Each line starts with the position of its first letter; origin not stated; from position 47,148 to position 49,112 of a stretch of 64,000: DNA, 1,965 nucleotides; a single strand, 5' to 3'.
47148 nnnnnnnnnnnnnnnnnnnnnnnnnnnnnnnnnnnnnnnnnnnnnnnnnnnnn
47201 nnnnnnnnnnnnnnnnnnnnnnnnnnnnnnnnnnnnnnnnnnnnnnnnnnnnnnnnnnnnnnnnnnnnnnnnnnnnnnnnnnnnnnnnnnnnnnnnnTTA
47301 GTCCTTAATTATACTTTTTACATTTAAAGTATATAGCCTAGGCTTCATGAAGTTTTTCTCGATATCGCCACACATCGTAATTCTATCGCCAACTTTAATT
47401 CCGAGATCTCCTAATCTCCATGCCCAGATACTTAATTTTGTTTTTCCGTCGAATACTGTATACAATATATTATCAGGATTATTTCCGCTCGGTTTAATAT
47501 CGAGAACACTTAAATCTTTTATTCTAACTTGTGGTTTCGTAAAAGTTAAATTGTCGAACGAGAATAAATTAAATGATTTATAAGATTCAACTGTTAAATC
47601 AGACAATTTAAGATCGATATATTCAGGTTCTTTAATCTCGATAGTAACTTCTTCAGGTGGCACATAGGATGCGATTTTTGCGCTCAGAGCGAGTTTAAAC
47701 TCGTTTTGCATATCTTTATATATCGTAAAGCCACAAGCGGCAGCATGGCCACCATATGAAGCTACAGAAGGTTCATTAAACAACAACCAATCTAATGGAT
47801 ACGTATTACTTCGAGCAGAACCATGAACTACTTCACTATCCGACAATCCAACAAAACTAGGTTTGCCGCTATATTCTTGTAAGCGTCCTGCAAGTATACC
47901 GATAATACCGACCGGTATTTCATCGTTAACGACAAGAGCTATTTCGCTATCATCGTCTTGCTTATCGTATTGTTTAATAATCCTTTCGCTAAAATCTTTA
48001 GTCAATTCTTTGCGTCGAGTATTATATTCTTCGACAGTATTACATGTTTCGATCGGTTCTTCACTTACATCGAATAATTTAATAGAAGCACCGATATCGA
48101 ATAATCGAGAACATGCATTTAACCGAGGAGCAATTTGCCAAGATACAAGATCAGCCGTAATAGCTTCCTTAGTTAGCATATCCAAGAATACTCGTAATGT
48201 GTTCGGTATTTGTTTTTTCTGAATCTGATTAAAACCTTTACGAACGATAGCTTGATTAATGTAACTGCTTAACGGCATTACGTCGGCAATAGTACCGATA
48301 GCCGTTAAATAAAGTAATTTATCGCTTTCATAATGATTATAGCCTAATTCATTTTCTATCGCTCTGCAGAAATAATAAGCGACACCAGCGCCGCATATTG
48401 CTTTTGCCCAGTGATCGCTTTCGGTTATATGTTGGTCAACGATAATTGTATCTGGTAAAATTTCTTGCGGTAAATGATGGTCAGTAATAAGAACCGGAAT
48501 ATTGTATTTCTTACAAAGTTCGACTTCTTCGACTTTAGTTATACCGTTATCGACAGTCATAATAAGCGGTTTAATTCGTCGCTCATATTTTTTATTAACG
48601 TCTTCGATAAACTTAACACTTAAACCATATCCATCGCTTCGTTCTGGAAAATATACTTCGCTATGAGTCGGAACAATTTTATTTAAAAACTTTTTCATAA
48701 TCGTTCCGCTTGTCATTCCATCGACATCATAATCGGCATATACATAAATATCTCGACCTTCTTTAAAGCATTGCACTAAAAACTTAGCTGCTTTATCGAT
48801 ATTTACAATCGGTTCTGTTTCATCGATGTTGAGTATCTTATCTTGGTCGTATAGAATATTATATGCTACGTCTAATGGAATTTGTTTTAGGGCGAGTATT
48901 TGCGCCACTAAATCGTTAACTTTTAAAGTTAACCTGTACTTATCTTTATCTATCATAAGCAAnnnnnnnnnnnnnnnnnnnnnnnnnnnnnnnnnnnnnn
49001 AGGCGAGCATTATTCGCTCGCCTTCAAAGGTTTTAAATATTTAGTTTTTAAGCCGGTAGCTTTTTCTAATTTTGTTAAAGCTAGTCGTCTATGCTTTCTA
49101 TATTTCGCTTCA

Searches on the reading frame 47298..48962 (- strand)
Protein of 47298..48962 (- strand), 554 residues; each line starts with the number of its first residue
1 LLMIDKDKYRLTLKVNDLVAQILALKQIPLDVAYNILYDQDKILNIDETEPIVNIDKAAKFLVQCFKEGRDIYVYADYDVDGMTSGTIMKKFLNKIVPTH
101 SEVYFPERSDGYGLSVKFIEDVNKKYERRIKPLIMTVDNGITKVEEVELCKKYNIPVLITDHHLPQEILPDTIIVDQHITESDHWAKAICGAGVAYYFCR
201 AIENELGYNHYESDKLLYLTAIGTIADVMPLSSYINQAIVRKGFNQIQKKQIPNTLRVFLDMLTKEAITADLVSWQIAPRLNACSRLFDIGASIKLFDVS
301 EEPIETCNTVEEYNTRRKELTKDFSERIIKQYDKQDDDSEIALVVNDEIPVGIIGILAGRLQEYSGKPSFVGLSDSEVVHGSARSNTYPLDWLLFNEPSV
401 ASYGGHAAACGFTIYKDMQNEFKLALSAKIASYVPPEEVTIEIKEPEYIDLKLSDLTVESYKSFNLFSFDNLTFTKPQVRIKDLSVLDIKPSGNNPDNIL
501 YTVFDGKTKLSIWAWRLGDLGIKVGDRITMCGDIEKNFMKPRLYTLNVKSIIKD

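Call 68: search_protein_families(library=pfam, proteins=[window:47298-48962:-], max_evalue=0.01)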
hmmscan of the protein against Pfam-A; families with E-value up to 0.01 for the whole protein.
window:47298-48962:- (554 aa): 3 families
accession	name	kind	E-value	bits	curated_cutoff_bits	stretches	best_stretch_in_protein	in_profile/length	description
PF01368.27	DHH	-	1.3e-19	71.2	28.1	1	72-224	2-125/125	DHH family, N-terminal domain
PF02272.25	DHHA1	-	2.3e-05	25.2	25.9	1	343-428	7-98/102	DHHA1 domain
PF17768.7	RecJ_OB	-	0.0031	18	27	1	451-539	5-95/107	RecJ OB domain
